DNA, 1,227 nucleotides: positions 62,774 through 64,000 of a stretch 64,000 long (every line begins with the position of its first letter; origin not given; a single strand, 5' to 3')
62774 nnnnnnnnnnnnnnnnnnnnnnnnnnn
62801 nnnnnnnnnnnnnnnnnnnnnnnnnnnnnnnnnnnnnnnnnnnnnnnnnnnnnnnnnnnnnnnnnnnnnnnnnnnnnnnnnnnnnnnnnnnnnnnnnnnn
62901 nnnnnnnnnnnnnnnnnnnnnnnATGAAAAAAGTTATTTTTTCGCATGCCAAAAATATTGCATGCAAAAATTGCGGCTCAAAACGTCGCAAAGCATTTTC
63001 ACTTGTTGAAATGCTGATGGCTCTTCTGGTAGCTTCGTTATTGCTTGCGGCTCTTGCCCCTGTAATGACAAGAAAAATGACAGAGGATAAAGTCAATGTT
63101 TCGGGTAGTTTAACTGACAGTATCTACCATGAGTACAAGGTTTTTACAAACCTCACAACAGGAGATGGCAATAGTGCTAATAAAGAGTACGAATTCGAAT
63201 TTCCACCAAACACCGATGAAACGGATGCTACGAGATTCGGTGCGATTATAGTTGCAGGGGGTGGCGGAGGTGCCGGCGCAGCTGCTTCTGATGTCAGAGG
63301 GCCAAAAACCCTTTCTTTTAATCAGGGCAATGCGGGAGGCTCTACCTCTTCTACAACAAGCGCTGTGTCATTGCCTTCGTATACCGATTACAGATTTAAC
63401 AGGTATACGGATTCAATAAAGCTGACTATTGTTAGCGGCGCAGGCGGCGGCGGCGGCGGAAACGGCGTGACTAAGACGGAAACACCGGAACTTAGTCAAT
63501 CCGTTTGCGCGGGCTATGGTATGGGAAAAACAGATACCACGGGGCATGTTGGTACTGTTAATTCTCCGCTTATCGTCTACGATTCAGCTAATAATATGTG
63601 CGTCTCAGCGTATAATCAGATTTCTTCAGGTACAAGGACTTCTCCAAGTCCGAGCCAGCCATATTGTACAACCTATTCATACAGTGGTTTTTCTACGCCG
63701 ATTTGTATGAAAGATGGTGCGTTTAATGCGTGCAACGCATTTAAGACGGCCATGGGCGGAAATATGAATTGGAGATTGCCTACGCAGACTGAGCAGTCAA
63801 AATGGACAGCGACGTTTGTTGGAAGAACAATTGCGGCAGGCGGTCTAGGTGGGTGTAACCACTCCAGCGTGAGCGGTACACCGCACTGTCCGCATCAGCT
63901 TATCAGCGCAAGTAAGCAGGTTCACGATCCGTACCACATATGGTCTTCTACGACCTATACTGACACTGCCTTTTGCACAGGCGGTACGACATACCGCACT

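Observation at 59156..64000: Expression site plus inverted array of eight start-less cassettes for the C-terminus of a pilin-like lectin-domain protein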

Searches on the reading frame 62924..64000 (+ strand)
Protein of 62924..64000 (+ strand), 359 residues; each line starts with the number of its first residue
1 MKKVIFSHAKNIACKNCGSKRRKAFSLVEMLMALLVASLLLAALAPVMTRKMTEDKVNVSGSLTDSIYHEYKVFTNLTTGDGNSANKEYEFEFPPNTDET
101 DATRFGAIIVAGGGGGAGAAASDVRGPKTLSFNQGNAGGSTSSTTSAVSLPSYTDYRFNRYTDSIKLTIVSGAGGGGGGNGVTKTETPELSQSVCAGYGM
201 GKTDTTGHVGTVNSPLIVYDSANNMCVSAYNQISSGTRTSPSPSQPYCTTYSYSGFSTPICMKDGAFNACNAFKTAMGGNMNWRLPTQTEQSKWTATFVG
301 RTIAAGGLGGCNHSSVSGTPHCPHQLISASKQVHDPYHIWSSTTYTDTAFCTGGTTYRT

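Call 8: search_protein_families(library=pfam, proteins=[window:62924-64000:+], max_evalue=1)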
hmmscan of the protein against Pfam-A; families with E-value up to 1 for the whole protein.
window:62924-64000:+ (359 aa): 4 families
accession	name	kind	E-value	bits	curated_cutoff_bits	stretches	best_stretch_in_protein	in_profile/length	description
PF07963.17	N_methyl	-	1.5e-05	24.8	21.2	1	20-44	2-26/27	Prokaryotic N-terminal methylation motif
PF01513.26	NAD_kinase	-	0.00025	21.8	25.5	1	21-144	9-114/130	ATP-NAD kinase N-terminal domain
PF07603.17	Lcl_C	-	0.0014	19.4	34.9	1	260-346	21-86/117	Lcl C-terminal domain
PF10002.14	DUF2243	-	0.15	12.6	25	1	262-307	45-90/140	Predicted membrane protein (DUF2243)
